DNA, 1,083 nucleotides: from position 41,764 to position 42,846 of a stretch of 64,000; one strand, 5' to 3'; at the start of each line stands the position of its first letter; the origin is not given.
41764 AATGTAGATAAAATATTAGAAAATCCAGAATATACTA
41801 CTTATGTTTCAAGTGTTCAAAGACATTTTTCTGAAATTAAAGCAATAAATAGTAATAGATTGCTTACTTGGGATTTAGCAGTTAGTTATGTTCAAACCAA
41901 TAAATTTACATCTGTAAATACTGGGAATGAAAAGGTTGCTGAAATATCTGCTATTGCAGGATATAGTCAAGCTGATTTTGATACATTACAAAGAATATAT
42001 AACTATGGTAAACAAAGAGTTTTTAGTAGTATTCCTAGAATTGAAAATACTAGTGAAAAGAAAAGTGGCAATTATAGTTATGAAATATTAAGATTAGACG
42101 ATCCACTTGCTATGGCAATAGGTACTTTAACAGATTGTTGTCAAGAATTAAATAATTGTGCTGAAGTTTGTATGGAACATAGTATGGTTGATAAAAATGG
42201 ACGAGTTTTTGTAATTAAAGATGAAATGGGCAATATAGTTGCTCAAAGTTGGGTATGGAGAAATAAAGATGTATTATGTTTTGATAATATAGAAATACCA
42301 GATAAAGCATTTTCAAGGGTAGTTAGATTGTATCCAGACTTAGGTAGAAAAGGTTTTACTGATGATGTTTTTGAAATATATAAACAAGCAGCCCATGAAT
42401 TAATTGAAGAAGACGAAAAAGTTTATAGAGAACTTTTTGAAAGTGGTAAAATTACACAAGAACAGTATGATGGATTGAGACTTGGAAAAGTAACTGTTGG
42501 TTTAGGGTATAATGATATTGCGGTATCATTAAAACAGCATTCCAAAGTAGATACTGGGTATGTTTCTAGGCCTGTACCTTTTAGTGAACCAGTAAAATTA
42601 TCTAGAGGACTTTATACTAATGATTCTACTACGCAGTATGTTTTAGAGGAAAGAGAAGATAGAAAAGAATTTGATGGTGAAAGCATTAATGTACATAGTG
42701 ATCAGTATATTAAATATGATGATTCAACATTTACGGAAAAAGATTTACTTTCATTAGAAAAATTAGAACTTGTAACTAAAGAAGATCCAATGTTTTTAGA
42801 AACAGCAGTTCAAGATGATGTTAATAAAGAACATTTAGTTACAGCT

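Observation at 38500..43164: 1554-aa cytoplasmic protein of unknown function with a five-fold recurring motif and a C-terminal Cys/His cluster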

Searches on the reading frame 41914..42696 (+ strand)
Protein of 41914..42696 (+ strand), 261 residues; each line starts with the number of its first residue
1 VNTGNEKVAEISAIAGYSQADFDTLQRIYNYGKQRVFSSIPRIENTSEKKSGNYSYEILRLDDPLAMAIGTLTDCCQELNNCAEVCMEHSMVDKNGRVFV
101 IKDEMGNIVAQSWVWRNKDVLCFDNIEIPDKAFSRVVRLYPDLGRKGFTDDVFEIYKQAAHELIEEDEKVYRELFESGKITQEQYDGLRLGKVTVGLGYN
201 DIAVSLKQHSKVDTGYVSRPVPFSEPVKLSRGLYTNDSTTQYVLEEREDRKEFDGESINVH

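Call 39: find_homologous_proteins(query=A4, max_evalue=0.01)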
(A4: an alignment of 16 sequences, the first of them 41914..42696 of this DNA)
Query A4 (16 sequences) (261 aa, profile of the alignment): 53 proteins with E <= 0.01 among 3627 candidates.
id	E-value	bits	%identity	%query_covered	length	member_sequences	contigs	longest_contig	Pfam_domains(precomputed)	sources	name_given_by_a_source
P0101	1.2e-121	423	84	100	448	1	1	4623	-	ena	-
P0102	7.7e-114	397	77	100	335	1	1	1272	-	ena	-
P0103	2.4e-108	379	61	100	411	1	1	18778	-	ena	-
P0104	2.6e-106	373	51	100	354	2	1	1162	-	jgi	jgi:hypothetical protein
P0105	4.3e-103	362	66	100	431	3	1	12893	-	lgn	-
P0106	1.7e-95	337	61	90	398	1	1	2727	-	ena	-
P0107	2.2e-94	334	57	100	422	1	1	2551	-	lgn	-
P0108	1.4e-89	318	79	78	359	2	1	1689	-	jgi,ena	-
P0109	5.1e-89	316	48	96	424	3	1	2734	-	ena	-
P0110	1.4e-87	311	62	72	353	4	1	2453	-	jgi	jgi:hypothetical protein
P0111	6.7e-86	306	82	75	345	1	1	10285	-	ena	-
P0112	3.9e-85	303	54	84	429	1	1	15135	-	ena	-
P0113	1.5e-79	285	47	94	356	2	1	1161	-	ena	-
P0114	8.9e-79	283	36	89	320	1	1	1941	-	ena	-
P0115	1.0e-77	279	67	78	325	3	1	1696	-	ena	-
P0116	1.0e-73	266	33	79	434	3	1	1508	-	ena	-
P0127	8.4e-50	188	35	82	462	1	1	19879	-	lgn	-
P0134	8.6e-37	145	32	63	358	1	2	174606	-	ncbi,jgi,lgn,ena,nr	ncbi:MAG: hypothetical protein FWC79_00190 [Oscillospiraceae bacterium]|nr:hypothetical protein [Osc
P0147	1.9e-14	72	35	46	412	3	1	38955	-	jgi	jgi:hypothetical protein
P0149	2.6e-10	58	33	44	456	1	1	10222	-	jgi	jgi:hypothetical protein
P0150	4.4e-9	54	32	43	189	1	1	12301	-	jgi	jgi:hypothetical protein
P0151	2.8e-7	48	31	49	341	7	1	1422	-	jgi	jgi:hypothetical protein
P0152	3.5e-7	48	29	60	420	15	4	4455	-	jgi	jgi:hypothetical protein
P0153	8.0e-3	34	39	13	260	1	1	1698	-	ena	-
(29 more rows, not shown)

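Call 40: search_solved_structures(query=A4, max_evalue=10)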
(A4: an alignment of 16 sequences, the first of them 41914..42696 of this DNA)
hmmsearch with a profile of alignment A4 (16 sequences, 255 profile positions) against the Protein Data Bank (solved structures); distinct sequences matched with E-value up to 10: 7.
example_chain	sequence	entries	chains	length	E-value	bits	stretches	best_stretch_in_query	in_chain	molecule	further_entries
2w9x_A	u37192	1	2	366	0.062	16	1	186-246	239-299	PUTATIVE ACETYL XYLAN ESTERASE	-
1wmr_A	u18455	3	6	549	1.6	11.3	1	98-133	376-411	Isopullulanase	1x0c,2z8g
3wwg_A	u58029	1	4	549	1.6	11.3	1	98-133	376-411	Isopullulanase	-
5i9f_A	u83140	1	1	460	2.5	10.7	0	126-171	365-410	pentatricopeptide repeat protein dPPR-U10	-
12td_A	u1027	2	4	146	2.8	10.5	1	142-179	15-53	De novo designed salen-binding enzyme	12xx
5i9h_A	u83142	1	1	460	3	10.4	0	126-171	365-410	pentatricopeptide repeat protein dPPR-U8G2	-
5i9d_A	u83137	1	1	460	5.4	9.6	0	127-171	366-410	pentatricopeptide repeat protein dPPR-U8A2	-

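Call 42: search_protein_families(library=pfam, proteins=[P0134, P0147, P0149, P0150, P0151, P0152, P0127, P0116, P0153, window:41914-42696:+], max_evalue=10)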
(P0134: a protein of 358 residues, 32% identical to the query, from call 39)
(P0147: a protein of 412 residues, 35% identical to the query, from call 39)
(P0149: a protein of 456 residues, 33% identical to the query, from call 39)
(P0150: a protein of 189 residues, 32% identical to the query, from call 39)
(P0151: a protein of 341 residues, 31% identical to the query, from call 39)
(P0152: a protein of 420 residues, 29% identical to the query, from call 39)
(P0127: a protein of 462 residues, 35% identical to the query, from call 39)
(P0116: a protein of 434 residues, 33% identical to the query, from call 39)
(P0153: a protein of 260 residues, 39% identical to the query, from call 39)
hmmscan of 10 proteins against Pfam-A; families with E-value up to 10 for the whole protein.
P0134 (358 aa): 0 families

P0147 (412 aa): 0 families

P0149 (456 aa): 0 families

P0150 (189 aa): 0 families

P0151 (341 aa): 0 families

P0152 (420 aa): 1 family
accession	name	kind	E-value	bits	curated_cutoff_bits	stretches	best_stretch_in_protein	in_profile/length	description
PF14021.12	TNT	-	0.082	13.8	27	1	113-138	12-37/88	Tuberculosis necrotizing toxin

P0127 (462 aa): 2 families
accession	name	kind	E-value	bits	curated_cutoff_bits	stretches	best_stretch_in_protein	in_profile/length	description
PF12538.13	FtsK_SpoIIIE_N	-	0.86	10.3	27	1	123-168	63-109/115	DNA transporter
PF19111.5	DUF5798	-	4.7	7.9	27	1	357-390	15-48/89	Family of unknown function (DUF5798)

P0116 (434 aa): 3 families
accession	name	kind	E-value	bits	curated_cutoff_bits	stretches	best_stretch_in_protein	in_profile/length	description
PF09693.15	Phage_XkdX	-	0.016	15.7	23.5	1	132-153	14-35/40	Phage uncharacterised protein (Phage_XkdX)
PF03145.22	Sina_TRAF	-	0.046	14.7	24.8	1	336-384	45-93/97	Sina, TRAF-like domain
PF10925.13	DUF2680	-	2.7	8.6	25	1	126-149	14-37/57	Protein of unknown function (DUF2680)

P0153 (260 aa): 23 families
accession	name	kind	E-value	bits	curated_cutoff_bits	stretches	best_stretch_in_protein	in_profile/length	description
PF09851.14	SHOCT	-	0.0002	21.5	27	2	57-75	4-22/28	Short C-terminal domain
PF10925.13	DUF2680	-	0.0026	18.3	25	2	51-82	16-47/57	Protein of unknown function (DUF2680)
PF06791.18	TMP_2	-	0.0082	16.3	30.2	1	46-78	126-158/208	Prophage tail length tape measure protein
PF09693.15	Phage_XkdX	-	0.0095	16.4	23.5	2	149-168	15-34/40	Phage uncharacterised protein (Phage_XkdX)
PF20155.4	TMP_3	-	0.0098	16.1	41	1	134-175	119-159/192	Tape measure protein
PF08044.16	DUF1707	-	0.01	16.3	27.6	1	147-172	10-35/53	DUF1707 SHOCT-like domain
PF01988.24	VIT1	-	0.032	14.5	28.1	1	3-80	29-106/214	VIT family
PF14648.11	FAM91_C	-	0.038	13.3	25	1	149-175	27-53/447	FAM91 C-terminus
PF10415.14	FumaraseC_C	-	0.05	14.5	32.5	1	54-76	24-46/54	Fumarase C C-terminus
PF02737.24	3HCDH_N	-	0.054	13.8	22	1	132-174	26-68/180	3-hydroxyacyl-CoA dehydrogenase, NAD binding domain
PF07450.16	HycH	-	0.076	13.8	25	0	161-200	48-87/129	Formate hydrogenlyase maturation protein HycH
PF17944.6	Arg_decarbox_C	-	0.083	13.9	23.3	1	141-176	12-44/51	Arginine decarboxylase C-terminal helical extension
PF17200.10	sCache_2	-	0.091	13.1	25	1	47-112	11-78/155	Single Cache domain 2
PF20612.3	SHOCT_2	-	0.1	13.2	24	2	58-75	18-35/53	SHOCT domain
PF05503.17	Pox_G7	-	0.1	12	27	1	149-234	217-293/367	Poxvirus G7-like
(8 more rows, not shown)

window:41914-42696:+ (261 aa): 2 families
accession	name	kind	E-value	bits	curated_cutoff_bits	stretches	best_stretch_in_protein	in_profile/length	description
PF06951.16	PLA2G12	-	0.046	14.1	34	1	37-89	66-115/184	Group XII secretory phospholipase A2 precursor (PLA2G12)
PF09851.14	SHOCT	-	0.069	13.4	27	1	169-186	4-21/28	Short C-terminal domain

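Call 61: find_related_loci(query=A4, collection=viral_contigs, flank=8000)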
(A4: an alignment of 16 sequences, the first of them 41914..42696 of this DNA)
Query A4 (261 aa) in viral_contigs; peptide patterns used: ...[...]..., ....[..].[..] (x = any residue, [..] = any of these).
101 stretches matched a pattern, but none encodes a relative of the query by tblastn (E <= 1e-3).

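Call 64: search_protein_representatives(alignment_id=A4)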
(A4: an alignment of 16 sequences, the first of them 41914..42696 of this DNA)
Query: 16 sequences, 255 profile positions. Proteins with E-value up to 0.001 (for the whole library): 2855; up to 1e-10: 1167; up to 1e-30: 252. The best 150 are listed.
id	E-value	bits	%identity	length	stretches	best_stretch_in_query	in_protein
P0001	2.8e-118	410.3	-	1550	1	1-255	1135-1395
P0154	7.6e-118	408.9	-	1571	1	1-255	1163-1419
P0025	3.6e-115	400.2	-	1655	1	1-255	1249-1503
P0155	4.0e-115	400.0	-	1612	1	1-255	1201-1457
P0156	4.2e-115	399.9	-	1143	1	1-254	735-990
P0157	5.4e-115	399.6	-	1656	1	1-252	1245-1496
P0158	6.4e-115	399.3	-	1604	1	1-254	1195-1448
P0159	1.3e-114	398.4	-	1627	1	1-255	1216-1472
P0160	6.6e-113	392.7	-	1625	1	1-255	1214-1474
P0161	1.6e-112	391.4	-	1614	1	1-254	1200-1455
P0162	1.2e-111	388.6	-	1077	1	1-255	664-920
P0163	2.0e-111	387.9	-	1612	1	1-255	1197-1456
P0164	2.4e-111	387.6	-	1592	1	2-245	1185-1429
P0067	2.9e-111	387.3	-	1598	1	1-249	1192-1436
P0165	4.1e-111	386.9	-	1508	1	1-255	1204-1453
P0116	3.3e-74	265.9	-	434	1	32-251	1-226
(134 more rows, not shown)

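Call 100: find_encoding_contigs(protein=P0150, flank=6000, max_places=2)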
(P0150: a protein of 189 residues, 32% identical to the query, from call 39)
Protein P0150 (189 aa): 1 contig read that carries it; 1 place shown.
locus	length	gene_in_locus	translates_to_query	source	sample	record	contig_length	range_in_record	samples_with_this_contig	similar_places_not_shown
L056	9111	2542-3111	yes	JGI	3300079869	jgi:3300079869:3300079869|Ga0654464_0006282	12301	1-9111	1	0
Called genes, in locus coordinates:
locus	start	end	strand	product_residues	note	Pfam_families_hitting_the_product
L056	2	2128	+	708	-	?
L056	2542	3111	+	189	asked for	-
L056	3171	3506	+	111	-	-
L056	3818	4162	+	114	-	-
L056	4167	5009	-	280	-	PF01040:UbiA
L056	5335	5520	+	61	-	-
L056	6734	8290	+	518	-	PF00089:Trypsin, PF13365:Trypsin_2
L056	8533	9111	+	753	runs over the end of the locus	PF01751:Toprim, PF01131:Topoisom_bac, PF01396:Zn_ribbon_Top1 (faint)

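Call 101: find_encoding_contigs(protein=P0147, flank=6000, max_places=2)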
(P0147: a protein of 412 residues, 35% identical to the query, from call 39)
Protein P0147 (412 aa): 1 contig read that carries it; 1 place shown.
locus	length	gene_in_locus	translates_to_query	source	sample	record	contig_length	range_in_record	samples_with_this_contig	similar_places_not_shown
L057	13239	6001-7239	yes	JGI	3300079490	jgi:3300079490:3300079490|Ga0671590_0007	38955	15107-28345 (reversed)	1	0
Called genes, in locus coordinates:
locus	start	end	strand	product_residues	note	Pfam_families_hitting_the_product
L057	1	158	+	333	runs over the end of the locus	-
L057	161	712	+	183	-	-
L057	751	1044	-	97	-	-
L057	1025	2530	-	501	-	PF20307:divDNAB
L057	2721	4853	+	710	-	PF25620:PhiKZ_MCP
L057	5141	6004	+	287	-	-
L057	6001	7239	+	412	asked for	-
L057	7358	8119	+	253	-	-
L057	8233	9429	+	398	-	-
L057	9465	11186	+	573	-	-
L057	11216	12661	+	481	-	-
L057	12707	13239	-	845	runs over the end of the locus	-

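Call 112: search_dna_similar(query=P0150, collection=phages, mode=protein, max_evalue=0.001, max_rows=30, rows=spread)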
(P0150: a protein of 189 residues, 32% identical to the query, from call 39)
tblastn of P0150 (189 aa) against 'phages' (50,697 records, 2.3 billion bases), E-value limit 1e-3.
Records with a match: 3; places in all: 3; records where one place covers at least 80% of the query: 3.
Best place of each record, by identity: <60% 3.
By first word of the organism name: Microcystis 2; Cyanophage 1.
By host as written in the record: Microcystis aeruginosa 2; Cyanobacteria 1.
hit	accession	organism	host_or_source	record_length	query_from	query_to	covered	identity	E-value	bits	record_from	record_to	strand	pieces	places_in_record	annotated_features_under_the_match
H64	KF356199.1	Microcystis phage MaMV-DC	Microcystis aeruginosa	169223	14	186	92%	41.0%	1e-39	148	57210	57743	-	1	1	hypothetical protein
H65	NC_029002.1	Microcystis phage MaMV-DC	Microcystis aeruginosa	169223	14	186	92%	41.0%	1e-39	148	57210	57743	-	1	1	hypothetical protein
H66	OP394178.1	Cyanophage MaMV-DH01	Cyanobacteria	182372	14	186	92%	41.0%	1e-39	148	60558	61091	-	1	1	hypothetical protein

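Call 114: search_protein_families(library=phrogs, proteins=[P0147, P0150, P0152, P0149, window:41914-42696:+], max_evalue=0.1)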
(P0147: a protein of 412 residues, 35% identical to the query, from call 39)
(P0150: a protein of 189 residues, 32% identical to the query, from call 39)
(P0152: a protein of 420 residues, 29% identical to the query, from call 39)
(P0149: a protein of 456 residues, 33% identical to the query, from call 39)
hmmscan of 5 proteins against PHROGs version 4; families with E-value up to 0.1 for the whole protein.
P0147 (412 aa): 0 families

P0150 (189 aa): 1 family
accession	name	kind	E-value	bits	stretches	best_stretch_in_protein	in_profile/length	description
phrog_17007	-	unknown function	0.017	16.1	1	47-80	10-42/52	-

P0152 (420 aa): 0 families

P0149 (456 aa): 0 families

window:41914-42696:+ (261 aa): 2 families
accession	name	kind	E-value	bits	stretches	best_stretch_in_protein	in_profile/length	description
phrog_36056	-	unknown function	0.016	16.4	1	83-141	10-74/82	-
phrog_25458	-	unknown function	0.047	14.8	1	150-186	20-55/80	-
